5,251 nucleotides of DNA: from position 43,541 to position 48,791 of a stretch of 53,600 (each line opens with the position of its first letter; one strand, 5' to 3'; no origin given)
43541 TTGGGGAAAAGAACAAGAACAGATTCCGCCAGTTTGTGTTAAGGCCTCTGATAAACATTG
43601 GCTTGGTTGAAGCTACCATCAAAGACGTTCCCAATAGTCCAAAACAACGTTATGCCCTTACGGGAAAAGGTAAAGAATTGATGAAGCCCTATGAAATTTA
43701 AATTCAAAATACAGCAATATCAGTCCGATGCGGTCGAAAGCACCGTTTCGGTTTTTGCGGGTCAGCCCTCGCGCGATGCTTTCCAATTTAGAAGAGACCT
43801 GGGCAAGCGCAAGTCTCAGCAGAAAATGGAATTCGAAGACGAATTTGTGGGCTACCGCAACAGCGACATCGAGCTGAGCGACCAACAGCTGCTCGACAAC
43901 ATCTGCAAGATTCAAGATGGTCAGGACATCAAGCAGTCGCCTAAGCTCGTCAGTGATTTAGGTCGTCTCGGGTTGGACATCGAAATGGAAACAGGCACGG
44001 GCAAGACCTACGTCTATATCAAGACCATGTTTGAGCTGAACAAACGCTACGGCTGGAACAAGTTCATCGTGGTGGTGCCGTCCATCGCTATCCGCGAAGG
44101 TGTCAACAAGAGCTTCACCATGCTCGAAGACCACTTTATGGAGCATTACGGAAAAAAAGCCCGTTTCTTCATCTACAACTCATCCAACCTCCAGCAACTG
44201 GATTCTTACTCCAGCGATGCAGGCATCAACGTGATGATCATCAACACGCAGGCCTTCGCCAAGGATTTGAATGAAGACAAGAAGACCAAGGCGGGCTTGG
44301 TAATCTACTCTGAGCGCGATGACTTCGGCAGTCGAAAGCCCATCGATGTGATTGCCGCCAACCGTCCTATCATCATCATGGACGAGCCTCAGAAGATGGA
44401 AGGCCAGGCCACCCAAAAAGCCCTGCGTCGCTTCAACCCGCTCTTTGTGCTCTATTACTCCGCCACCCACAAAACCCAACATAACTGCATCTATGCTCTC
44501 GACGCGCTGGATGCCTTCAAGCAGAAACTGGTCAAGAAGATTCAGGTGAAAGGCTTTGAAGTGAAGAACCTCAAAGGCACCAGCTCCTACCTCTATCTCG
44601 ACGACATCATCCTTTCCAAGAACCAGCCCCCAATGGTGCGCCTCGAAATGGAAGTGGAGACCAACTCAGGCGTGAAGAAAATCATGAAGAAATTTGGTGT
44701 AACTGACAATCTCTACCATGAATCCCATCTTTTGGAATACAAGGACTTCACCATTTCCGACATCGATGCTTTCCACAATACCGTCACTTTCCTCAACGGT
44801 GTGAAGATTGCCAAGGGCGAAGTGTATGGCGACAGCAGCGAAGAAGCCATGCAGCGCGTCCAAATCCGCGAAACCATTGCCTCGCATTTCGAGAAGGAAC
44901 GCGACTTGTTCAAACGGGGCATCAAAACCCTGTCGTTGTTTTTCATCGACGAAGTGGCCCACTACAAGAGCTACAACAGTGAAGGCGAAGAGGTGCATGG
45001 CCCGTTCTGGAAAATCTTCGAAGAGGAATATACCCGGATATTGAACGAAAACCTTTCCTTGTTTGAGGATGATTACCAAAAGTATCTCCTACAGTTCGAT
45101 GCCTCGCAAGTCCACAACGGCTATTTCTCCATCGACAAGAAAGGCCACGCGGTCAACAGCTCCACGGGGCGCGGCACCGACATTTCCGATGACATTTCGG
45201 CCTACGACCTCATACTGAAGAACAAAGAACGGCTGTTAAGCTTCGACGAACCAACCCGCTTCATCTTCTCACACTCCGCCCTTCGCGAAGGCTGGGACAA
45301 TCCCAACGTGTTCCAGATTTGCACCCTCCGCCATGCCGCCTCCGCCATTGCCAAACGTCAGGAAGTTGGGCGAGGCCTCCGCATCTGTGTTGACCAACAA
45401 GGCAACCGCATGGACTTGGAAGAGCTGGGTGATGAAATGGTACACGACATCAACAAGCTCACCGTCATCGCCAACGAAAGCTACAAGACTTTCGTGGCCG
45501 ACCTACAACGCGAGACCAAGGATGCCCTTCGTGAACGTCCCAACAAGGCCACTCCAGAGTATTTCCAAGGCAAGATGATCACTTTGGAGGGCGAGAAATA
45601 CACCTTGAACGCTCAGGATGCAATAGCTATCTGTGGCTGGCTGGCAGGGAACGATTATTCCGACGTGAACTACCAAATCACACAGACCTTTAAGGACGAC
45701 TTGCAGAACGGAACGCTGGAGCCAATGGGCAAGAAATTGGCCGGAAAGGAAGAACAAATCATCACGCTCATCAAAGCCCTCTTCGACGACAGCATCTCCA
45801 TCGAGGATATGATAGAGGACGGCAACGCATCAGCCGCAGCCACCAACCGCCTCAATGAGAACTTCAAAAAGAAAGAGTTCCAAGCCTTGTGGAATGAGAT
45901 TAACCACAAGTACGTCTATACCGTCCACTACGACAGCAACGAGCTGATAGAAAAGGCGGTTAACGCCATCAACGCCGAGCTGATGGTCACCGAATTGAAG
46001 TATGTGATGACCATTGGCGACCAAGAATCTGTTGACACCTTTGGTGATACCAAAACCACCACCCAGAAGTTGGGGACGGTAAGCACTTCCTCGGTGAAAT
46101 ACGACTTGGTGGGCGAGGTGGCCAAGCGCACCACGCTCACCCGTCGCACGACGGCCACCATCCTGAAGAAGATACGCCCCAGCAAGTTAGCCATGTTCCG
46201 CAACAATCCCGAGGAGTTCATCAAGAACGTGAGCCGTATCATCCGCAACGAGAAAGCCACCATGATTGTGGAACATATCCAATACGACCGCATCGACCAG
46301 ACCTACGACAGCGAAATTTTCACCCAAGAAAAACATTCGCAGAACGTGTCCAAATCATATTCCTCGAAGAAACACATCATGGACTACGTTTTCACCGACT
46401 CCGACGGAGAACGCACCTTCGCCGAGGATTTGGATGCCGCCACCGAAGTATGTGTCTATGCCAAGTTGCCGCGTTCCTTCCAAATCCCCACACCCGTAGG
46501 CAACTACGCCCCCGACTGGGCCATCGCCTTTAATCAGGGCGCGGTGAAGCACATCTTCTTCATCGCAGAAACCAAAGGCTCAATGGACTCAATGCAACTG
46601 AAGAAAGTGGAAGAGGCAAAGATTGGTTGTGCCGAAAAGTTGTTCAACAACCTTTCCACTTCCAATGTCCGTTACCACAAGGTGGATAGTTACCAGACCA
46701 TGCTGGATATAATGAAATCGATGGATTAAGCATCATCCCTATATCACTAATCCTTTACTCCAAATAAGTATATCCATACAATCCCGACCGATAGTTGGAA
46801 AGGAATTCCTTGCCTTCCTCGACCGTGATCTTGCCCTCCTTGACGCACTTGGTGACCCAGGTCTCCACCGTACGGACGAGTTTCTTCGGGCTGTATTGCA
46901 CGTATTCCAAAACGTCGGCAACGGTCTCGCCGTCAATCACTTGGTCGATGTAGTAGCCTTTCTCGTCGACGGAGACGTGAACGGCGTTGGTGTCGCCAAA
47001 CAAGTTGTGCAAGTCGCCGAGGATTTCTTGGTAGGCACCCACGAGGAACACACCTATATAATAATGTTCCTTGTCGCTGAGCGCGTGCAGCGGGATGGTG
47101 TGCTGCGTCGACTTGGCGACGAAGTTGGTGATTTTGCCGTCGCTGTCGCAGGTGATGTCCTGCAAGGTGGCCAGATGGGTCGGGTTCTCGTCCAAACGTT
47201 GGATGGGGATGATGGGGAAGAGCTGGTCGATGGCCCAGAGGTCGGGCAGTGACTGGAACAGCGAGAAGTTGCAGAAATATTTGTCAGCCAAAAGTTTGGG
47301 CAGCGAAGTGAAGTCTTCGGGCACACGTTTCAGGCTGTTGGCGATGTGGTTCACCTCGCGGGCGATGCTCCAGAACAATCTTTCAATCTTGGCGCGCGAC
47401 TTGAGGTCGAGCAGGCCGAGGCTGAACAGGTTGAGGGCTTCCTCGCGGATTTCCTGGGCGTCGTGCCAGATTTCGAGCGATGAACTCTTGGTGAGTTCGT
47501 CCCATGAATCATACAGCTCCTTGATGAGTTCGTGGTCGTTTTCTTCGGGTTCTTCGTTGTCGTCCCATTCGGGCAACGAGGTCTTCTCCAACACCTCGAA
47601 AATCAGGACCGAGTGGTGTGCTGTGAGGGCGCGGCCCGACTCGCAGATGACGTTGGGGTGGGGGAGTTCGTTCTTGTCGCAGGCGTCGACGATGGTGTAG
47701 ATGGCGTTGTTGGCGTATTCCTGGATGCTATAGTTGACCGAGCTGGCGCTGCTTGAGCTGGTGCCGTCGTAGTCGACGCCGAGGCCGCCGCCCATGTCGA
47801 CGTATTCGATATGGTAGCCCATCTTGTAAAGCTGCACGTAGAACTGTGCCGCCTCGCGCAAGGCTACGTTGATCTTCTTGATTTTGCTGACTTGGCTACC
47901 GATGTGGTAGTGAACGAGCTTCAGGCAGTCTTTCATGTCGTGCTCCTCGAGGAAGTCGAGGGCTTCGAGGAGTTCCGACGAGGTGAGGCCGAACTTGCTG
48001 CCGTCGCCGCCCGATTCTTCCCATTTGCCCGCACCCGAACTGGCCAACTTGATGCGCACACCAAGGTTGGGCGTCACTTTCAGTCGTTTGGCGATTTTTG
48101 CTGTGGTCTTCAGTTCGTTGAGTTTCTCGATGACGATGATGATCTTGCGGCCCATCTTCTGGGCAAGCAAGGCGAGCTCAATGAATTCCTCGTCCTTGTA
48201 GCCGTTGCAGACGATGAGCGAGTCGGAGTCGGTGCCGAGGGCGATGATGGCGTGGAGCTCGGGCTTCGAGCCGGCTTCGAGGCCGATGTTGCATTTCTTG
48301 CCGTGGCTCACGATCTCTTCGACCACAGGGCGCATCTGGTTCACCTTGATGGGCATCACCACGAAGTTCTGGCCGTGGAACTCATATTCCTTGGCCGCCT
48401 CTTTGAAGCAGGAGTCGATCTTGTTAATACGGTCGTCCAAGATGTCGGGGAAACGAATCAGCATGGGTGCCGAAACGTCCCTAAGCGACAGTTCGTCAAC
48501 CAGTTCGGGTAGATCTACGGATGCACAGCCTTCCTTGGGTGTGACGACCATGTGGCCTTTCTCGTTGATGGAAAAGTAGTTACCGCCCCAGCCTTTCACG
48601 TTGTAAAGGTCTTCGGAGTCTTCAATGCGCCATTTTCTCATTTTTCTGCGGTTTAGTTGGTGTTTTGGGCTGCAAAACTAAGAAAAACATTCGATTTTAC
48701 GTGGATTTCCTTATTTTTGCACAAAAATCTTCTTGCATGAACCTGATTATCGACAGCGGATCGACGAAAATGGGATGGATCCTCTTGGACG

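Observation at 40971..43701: Two Schlafen-core (AlbA_2) genes embedded between mod and res: a possible PrrC-like second line of defence guarded by the R-M enzyme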

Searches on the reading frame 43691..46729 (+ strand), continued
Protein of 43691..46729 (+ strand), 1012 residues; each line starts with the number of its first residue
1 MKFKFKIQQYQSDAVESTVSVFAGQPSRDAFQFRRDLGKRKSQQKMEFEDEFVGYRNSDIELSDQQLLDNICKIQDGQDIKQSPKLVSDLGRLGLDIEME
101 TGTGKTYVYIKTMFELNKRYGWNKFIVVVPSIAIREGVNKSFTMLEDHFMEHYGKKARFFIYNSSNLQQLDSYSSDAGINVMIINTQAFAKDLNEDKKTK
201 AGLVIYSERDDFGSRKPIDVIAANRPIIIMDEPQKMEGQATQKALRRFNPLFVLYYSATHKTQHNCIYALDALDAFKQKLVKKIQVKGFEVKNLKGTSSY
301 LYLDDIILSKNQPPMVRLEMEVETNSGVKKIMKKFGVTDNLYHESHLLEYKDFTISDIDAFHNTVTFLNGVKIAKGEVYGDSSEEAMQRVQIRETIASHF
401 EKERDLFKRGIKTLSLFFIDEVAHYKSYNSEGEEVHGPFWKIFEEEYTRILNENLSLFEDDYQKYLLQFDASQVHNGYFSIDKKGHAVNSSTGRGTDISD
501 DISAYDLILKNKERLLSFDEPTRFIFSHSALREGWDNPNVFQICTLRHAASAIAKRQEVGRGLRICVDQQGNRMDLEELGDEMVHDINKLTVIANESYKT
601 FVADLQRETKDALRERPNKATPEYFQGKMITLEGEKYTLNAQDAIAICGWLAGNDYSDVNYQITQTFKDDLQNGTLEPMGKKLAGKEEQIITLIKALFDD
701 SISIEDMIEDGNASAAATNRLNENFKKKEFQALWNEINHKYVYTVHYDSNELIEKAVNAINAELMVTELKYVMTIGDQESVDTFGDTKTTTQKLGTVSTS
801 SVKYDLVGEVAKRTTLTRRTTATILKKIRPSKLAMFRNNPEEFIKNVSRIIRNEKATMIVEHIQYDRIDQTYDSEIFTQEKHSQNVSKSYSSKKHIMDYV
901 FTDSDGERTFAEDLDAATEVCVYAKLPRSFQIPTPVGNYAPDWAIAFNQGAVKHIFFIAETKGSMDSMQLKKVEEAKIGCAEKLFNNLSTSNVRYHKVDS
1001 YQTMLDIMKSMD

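Call 76: search_protein_families(library=pfam, proteins=[L022:2937-4715:+, L027:3274-4491:+, L027:4478-5089:+, L027:5772-6101:+, L036:7001-7318:+, L021:7295-7960:+, L035:7202-8086:+, L056:1311-2534:+, L076:6542-7441:+, L064:6415-8106:+], max_evalue=0.001)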
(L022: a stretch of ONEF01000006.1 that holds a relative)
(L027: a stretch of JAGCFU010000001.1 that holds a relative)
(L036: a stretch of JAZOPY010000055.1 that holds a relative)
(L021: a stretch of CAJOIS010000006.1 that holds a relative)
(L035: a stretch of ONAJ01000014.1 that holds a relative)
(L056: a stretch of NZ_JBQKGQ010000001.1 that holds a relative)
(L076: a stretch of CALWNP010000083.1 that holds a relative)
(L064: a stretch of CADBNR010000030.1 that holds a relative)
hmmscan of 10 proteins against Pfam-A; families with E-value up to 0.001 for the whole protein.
L022:2937-4715:+ (593 aa): 0 families

L027:3274-4491:+ (406 aa): 3 families
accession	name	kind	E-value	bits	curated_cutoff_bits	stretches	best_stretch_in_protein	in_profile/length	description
PF13304.12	AAA_21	-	4.9e-20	73.2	27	1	44-339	1-304/304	AAA domain, putative AbiEii toxin, Type IV TA system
PF13175.12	AAA_15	-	2.2e-06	28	32.1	1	1-183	1-151/374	AAA ATPase domain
PF02463.25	SMC_N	-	0.00026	20.9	40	0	285-339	147-203/220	RecF/RecN/SMC N terminal domain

L027:4478-5089:+ (204 aa): 1 family
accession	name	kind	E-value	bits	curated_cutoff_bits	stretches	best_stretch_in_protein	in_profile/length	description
PF13707.11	RloB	-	3.6e-23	83.2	31.5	1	10-199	3-195/195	RloB-like protein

L027:5772-6101:+ (110 aa): 0 families

L036:7001-7318:+ (106 aa): 0 families

L021:7295-7960:+ (222 aa): 0 families

L035:7202-8086:+ (295 aa): 1 family
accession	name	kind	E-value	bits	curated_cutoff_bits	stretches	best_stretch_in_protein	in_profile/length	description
PF10899.13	AbiGi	-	1.2e-12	48.7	22.4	1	70-223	26-164/185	Putative abortive phage resistance protein AbiGi, antitoxin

L056:1311-2534:+ (408 aa): 0 families

L076:6542-7441:+ (300 aa): 3 families
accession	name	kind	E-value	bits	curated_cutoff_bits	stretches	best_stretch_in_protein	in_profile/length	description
PF13676.11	TIR_2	-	3.1e-19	70.1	28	1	150-246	1-93/122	TIR domain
PF01582.25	TIR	-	1.5e-13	51.3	21.3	1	148-251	2-104/179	TIR domain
PF10137.14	CAP12-PCTIR_TIR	-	0.00054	20.4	24.7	0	150-221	2-74/119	CAP12/Pycsar effector protein, TIR domain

L064:6415-8106:+ (564 aa): 0 families

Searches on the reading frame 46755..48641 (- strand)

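Call 3: search_protein_families(library=pfam, proteins=[window:46755-48641:-], max_evalue=0.01)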
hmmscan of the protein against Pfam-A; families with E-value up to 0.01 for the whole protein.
window:46755-48641:- (628 aa): 4 families
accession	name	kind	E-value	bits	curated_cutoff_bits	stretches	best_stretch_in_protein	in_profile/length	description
PF02784.22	Orn_Arg_deC_N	-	2.2e-41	142.3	23.4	1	74-341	3-247/247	Pyridoxal-dependent decarboxylase, pyridoxal binding domain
PF17810.6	Arg_decarb_HB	-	1.7e-24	86.3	23.3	1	366-446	1-82/84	Arginine decarboxylase helical bundle domain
PF17944.6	Arg_decarbox_C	-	4.5e-16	59.5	23.3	1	574-627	1-51/51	Arginine decarboxylase C-terminal helical extension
PF22746.1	SHOCT-like_DUF2089-C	-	0.0017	18.3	27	1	600-619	10-29/32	SHOCT-like domain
